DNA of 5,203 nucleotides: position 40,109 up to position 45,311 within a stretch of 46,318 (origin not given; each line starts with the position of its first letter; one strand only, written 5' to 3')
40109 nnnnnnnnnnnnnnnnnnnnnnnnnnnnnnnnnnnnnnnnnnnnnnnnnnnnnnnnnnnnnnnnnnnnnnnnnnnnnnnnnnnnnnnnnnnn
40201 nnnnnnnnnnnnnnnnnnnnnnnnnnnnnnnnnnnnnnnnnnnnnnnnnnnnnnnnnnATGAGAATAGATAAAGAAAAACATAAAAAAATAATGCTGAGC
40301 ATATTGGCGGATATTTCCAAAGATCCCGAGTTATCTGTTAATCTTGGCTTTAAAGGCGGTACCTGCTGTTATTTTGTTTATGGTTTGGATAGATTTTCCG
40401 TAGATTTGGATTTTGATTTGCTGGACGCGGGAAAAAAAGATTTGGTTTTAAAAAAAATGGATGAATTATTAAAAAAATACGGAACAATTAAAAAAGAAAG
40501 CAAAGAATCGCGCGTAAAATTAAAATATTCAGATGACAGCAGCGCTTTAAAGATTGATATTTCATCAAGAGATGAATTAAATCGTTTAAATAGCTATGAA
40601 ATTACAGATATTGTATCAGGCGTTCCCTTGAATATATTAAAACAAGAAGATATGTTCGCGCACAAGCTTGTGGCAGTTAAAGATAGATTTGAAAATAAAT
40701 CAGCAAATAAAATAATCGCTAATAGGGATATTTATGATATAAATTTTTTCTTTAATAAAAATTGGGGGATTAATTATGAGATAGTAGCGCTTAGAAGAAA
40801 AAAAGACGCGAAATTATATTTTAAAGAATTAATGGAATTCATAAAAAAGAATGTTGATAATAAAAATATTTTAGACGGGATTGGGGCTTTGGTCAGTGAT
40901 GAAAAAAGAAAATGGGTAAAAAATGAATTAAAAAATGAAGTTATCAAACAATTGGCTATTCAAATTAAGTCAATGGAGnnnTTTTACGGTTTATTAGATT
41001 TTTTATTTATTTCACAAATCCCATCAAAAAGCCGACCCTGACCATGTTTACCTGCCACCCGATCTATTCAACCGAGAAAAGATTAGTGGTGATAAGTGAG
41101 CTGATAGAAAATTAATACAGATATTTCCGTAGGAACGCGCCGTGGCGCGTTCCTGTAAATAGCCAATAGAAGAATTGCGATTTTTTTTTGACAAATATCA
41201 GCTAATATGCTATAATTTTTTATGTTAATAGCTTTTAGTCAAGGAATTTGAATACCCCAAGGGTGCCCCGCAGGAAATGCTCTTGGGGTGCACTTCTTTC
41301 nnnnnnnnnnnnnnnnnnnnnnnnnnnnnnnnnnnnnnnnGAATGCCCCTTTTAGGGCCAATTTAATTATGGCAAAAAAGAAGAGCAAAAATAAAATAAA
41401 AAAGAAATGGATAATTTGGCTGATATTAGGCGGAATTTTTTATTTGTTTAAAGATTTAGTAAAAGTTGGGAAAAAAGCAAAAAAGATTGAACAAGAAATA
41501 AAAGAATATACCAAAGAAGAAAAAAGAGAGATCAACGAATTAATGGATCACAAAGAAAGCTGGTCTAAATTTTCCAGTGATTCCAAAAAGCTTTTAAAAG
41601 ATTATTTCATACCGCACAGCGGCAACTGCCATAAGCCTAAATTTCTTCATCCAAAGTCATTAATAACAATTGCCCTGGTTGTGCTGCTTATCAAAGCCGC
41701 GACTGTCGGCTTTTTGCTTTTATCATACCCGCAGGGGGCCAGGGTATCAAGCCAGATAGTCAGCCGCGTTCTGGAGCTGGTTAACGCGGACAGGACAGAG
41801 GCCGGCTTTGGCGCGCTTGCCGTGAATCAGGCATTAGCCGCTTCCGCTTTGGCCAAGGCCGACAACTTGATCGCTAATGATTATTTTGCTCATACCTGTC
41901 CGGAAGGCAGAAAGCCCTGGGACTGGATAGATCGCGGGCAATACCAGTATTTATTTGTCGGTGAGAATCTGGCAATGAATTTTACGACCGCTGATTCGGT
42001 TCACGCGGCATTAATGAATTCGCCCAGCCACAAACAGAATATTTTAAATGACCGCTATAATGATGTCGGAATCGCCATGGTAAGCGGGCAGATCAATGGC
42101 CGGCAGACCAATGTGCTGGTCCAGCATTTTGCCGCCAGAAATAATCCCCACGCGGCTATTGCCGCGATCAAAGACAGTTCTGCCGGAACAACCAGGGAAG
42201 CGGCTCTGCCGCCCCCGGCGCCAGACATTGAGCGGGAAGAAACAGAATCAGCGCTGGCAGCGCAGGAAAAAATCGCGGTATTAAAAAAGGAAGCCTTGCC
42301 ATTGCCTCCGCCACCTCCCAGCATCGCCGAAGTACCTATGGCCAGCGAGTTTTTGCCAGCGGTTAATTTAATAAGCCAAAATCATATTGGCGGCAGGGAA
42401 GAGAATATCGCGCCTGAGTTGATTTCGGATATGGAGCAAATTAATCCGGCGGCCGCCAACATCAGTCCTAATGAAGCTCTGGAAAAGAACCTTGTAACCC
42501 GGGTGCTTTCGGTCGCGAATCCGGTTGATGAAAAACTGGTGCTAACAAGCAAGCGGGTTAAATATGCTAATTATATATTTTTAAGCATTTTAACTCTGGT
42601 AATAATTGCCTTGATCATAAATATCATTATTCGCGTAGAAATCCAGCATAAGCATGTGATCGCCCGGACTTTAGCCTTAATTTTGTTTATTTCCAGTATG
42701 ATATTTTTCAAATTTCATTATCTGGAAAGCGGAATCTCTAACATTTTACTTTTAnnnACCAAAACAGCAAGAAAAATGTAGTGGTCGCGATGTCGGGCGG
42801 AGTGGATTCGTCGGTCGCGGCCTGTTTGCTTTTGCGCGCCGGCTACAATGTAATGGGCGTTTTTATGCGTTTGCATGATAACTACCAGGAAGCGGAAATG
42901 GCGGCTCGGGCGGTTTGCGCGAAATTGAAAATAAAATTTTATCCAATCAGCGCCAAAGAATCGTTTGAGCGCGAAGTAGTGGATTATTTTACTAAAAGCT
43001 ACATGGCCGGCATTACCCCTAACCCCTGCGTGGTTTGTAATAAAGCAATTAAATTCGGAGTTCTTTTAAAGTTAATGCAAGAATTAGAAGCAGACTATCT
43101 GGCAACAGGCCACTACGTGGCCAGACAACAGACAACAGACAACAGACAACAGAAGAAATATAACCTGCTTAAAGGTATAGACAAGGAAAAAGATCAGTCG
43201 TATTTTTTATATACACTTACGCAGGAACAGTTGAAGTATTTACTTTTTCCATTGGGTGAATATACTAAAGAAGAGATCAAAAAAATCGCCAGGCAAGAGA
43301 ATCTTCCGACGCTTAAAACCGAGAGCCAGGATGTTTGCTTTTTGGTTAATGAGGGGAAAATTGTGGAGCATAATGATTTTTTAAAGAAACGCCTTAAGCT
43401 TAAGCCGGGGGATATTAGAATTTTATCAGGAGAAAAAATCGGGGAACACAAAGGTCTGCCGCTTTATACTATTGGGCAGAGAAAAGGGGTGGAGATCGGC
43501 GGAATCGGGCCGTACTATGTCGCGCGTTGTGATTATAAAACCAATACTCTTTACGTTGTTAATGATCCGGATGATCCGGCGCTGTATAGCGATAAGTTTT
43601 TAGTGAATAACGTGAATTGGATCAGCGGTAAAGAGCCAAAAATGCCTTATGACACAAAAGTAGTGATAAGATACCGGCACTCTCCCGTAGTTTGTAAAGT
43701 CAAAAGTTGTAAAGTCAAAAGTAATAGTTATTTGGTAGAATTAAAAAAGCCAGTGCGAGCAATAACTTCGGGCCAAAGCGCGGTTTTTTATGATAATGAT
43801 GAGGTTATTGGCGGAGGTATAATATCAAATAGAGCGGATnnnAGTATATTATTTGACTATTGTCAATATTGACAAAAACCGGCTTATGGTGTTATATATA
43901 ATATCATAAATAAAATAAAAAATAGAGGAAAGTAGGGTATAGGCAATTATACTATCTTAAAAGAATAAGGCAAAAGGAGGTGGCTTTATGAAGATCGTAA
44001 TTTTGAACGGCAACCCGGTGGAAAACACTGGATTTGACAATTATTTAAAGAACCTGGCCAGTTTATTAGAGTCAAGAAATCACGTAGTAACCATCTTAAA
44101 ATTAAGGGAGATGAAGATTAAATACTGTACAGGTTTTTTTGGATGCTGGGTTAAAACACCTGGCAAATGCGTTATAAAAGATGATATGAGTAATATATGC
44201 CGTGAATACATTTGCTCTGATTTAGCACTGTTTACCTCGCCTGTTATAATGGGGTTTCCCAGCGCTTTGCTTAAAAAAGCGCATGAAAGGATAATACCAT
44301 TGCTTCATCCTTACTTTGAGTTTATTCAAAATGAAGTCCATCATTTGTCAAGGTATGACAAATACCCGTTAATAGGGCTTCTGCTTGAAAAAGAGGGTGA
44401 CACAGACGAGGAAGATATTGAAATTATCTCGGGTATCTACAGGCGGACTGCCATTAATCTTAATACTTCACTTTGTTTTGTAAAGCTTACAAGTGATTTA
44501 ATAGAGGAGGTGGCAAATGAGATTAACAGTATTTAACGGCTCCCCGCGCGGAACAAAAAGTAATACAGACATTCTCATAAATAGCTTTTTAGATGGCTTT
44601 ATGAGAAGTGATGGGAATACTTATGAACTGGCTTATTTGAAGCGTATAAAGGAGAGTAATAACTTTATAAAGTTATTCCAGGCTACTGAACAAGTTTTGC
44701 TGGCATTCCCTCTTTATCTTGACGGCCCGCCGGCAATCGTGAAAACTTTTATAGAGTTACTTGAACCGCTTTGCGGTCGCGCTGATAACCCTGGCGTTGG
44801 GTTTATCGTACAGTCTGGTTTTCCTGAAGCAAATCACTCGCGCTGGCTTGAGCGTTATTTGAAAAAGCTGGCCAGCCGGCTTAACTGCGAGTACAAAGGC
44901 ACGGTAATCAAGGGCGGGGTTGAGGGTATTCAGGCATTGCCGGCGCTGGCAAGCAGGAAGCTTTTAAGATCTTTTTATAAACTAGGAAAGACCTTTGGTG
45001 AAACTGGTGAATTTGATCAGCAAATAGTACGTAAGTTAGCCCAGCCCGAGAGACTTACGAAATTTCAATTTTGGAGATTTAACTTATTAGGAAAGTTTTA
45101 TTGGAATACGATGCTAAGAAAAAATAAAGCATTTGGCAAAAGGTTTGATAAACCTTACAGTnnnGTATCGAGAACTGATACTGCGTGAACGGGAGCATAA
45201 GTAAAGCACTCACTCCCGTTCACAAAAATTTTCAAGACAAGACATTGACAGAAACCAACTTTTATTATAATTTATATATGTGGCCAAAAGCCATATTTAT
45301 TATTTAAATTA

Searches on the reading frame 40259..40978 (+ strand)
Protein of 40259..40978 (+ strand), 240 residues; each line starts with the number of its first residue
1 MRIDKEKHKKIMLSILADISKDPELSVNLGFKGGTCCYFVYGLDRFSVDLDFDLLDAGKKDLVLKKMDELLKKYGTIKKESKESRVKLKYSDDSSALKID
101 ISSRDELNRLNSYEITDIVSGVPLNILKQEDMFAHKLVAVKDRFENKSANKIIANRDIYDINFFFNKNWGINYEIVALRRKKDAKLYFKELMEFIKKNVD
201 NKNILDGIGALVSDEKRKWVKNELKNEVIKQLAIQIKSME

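Call 76: search_protein_families(library=pfam, proteins=[window:40259-40978:+], max_evalue=0.001)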
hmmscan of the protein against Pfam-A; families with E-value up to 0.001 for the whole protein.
window:40259-40978:+ (240 aa): 1 family
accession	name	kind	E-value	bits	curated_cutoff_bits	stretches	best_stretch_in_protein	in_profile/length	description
PF08843.17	AbiEii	-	4.1e-19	69.9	22.5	1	16-185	3-191/238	Nucleotidyl transferase AbiEii toxin, Type IV TA system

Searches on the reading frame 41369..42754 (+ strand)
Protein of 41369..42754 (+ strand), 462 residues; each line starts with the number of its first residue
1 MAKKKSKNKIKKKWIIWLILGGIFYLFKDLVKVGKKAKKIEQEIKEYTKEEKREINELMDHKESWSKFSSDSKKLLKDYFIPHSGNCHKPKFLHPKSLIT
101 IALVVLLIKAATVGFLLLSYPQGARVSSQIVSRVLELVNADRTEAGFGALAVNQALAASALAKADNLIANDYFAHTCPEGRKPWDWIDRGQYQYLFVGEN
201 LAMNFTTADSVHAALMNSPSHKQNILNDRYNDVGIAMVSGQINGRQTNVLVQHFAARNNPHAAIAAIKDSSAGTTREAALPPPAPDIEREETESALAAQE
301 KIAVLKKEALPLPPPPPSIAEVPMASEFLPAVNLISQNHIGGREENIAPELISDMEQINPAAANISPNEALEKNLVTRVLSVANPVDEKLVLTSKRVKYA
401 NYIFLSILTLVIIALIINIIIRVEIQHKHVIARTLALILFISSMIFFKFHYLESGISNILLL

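Call 76: search_protein_families(library=pfam, proteins=[window:41369-42754:+], max_evalue=0.001)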
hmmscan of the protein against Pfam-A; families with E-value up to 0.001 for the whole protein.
window:41369-42754:+ (462 aa): 1 family
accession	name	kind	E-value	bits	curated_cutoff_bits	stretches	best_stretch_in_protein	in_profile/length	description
PF00188.32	CAP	-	4.4e-13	50.5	21.1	1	135-254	1-117/117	Cysteine-rich secretory protein family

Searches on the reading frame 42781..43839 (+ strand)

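Call 76: search_protein_families(library=pfam, proteins=[window:42781-43839:+], max_evalue=0.001)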
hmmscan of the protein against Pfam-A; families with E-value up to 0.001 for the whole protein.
window:42781-43839:+ (353 aa): 8 families
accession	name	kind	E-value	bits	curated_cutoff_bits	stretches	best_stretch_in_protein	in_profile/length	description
PF03054.22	tRNA_Me_trans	-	6.1e-64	215.8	20.6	1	1-188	4-200/202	tRNA methyl transferase HUP domain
PF20258.4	tRNA_Me_trans_C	-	1.7e-20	73.6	20.6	1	270-348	1-77/77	Aminomethyltransferase beta-barrel domain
PF20259.3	tRNA_Me_trans_M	-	9.9e-20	70.3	27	1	198-260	1-65/66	tRNA methyl transferase PRC-barrel domain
PF01507.26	PAPS_reduct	-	3.6e-08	34.1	22.5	1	1-177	3-156/175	Phosphoadenosine phosphosulfate reductase domain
PF02568.20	ThiI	-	1.3e-06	28.6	20.5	1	4-83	10-88/197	Thiamine biosynthesis protein (ThiI)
PF02540.23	NAD_synthase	-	1.6e-05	24.6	21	1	2-60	23-83/242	NAD synthase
PF06508.19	QueC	-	2.2e-05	24.5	22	1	2-180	4-180/210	Queuosine biosynthesis protein QueC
PF01171.26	ATP_bind_3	-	6.6e-05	23.2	27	1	1-181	3-167/182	PP-loop family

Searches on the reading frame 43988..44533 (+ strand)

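Call 76: search_protein_families(library=pfam, proteins=[window:43988-44533:+], max_evalue=0.001)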
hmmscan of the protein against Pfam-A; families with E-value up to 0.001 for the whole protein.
window:43988-44533:+ (182 aa): 1 family
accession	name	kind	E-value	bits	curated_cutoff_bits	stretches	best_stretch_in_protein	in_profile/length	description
PF03358.20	FMN_red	-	1.4e-07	31.7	24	1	1-102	1-96/152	NADPH-dependent FMN reductase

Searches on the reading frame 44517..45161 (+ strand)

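Call 76: search_protein_families(library=pfam, proteins=[window:44517-45161:+], max_evalue=0.001)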
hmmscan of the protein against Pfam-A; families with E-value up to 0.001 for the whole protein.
window:44517-45161:+ (215 aa): 2 families
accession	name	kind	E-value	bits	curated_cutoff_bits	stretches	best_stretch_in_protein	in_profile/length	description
PF02525.22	Flavodoxin_2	-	4.5e-05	23.7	27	1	1-80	1-101/198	Flavodoxin-like fold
PF03358.20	FMN_red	-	0.00031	20.8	24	0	1-84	1-98/152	NADPH-dependent FMN reductase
